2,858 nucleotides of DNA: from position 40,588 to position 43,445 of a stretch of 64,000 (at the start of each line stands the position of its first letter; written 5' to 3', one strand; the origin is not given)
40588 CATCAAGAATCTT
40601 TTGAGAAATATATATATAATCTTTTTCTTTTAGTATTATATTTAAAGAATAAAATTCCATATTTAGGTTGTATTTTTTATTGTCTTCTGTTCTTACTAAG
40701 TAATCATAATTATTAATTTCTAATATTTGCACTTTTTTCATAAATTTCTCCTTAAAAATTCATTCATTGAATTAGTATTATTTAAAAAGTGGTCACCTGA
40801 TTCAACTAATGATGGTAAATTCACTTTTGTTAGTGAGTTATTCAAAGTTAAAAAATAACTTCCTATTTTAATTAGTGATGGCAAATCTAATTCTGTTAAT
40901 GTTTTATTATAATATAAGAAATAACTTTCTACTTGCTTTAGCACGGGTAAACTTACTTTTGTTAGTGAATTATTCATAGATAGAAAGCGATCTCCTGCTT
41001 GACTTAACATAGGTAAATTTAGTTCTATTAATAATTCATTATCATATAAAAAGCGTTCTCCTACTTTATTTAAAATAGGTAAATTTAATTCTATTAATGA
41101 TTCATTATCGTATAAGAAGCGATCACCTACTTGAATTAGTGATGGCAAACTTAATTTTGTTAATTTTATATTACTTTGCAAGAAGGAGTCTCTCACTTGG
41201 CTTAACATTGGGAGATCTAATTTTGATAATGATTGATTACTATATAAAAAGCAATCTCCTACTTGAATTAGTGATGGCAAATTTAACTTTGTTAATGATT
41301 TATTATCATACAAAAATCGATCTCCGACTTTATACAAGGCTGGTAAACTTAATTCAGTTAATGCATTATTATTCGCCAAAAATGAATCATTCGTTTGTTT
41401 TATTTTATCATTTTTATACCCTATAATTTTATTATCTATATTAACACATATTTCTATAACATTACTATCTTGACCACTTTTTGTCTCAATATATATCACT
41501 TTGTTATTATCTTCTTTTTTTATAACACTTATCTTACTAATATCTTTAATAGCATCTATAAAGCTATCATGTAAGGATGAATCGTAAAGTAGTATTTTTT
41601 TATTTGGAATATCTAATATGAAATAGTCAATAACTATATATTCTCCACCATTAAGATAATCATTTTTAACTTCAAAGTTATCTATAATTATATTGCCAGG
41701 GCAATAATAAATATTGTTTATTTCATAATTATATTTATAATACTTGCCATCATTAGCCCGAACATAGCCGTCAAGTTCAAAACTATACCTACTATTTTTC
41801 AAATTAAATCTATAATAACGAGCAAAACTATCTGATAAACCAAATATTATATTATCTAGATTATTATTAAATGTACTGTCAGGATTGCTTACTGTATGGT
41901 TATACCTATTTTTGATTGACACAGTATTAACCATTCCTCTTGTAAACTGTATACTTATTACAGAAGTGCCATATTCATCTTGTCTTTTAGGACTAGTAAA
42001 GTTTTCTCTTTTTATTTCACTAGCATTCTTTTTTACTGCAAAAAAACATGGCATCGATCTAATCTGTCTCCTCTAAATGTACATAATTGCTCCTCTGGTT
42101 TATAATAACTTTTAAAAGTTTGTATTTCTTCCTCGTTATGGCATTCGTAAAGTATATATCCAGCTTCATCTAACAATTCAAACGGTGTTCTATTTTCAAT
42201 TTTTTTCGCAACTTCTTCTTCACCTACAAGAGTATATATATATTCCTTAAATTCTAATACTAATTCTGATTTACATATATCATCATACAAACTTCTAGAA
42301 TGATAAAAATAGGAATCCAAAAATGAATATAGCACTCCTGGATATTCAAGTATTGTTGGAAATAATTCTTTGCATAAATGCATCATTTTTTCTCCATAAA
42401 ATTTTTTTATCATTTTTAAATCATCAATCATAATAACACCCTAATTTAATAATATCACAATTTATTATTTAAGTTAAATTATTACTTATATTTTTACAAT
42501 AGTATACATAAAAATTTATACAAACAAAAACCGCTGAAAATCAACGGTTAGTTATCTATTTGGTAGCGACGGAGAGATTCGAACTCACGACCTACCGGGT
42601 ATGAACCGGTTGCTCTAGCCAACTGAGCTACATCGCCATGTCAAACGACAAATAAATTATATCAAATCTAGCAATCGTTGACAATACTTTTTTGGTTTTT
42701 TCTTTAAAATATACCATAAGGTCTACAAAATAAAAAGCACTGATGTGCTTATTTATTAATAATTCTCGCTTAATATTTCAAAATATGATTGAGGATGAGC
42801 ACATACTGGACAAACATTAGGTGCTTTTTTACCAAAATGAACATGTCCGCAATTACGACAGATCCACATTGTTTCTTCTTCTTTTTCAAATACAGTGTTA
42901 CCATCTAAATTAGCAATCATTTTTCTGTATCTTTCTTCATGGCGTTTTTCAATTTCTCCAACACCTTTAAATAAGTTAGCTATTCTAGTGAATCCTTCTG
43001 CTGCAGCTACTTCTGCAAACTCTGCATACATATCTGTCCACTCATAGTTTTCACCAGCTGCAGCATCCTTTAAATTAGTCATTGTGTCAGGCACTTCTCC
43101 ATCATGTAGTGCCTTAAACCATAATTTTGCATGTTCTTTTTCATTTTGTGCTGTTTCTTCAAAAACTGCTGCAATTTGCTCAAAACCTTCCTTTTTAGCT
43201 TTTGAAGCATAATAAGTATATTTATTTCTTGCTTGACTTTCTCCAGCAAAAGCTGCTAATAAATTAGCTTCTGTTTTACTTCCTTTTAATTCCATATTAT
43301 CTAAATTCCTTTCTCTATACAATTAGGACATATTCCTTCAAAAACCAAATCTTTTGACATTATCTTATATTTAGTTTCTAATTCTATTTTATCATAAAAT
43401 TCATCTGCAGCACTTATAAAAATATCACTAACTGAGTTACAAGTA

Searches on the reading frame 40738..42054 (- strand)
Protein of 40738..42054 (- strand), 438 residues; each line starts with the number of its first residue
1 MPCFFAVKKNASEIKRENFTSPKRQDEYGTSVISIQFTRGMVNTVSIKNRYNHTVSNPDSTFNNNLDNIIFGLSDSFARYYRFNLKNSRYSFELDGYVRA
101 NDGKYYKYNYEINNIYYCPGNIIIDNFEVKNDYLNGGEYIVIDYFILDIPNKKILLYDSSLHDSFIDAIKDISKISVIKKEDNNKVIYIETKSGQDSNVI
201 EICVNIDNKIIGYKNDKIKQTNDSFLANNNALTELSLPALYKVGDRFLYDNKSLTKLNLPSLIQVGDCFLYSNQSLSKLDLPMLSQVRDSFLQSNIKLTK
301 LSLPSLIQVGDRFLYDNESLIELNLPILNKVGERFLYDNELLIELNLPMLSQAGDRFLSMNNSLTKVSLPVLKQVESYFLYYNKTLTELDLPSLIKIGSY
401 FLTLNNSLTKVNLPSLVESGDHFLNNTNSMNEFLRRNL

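Call 5: search_protein_families(library=pfam, proteins=[window:40738-42054:-], max_evalue=0.01)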
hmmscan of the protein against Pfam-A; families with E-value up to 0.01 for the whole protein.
window:40738-42054:- (438 aa): 1 family
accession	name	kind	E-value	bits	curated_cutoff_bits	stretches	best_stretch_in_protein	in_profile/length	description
PF13306.12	LRR_5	-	5.3e-12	46.2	27.7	2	225-339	7-123/127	BspA type Leucine rich repeat region (6 copies)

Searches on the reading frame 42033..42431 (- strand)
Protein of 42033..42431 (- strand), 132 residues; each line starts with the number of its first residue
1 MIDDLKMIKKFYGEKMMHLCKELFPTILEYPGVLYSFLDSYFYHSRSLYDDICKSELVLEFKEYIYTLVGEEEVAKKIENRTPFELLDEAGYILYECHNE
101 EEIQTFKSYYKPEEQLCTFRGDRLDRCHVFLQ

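Call 5: search_protein_families(library=pfam, proteins=[window:42033-42431:-], max_evalue=0.01)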
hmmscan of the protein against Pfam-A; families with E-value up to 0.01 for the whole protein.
window:42033-42431:- (132 aa): 0 families

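Call 17: list_cluster_members(proteins=[P0001, P0009, window:42033-42431:-, window:42756-43322:-])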
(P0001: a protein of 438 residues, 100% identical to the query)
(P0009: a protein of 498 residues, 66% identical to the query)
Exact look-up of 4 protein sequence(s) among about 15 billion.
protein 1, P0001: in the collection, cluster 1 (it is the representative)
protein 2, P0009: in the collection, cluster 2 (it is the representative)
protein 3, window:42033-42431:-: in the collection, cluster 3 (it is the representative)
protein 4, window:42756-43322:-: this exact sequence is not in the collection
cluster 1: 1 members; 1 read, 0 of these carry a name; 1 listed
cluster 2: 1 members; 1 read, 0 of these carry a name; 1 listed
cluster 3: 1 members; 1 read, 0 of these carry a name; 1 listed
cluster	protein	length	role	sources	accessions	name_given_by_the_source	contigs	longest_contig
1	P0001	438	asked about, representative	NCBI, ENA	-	-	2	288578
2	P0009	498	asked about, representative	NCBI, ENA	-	-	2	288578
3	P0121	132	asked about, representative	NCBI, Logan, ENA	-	-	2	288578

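Call 19: find_encoding_contigs(protein=P0121, flank=6000, max_places=10)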
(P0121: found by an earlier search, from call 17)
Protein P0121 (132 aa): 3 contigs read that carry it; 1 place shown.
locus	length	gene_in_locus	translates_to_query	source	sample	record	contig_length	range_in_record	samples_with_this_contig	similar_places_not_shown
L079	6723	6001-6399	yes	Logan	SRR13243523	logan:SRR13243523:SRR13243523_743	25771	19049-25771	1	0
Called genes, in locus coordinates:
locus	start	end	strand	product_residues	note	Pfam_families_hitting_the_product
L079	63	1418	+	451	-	PF01522:Polysacc_deac_1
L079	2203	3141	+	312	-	PF00535:Glycos_transf_2, PF10111:Glyco_tranf_2_2, PF13641:Glyco_tranf_2_3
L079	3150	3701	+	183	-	-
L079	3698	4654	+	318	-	PF00535:Glycos_transf_2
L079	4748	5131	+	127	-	PF01475:FUR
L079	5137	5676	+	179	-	PF00210:Ferritin (weak), PF02915:Rubrerythrin, PF21349:RUBY_RBDX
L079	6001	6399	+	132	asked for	-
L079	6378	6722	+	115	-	?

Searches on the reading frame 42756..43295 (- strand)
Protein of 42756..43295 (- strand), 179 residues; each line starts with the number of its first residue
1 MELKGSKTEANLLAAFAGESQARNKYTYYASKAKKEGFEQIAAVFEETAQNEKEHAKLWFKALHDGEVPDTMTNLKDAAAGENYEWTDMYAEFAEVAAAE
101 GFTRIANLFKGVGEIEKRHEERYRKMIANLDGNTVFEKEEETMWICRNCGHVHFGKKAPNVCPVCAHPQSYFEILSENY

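Call 64: find_encoding_contigs(protein=window:42756-43295:-, flank=4000, max_places=10)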
Protein window:42756-43295:- (179 aa): 3 contigs read that carry it; 1 place shown.
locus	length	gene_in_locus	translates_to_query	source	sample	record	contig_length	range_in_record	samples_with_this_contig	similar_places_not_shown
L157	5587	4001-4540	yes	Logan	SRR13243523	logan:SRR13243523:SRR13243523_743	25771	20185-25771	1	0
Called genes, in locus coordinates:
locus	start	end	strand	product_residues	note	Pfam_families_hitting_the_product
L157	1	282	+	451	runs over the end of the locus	PF01522:Polysacc_deac_1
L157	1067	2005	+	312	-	PF00535:Glycos_transf_2, PF10111:Glyco_tranf_2_2, PF13641:Glyco_tranf_2_3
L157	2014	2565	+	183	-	-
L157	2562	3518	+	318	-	PF00535:Glycos_transf_2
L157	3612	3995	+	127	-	PF01475:FUR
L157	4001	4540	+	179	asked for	PF00210:Ferritin (weak), PF02915:Rubrerythrin, PF21349:RUBY_RBDX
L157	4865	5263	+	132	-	-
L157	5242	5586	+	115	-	?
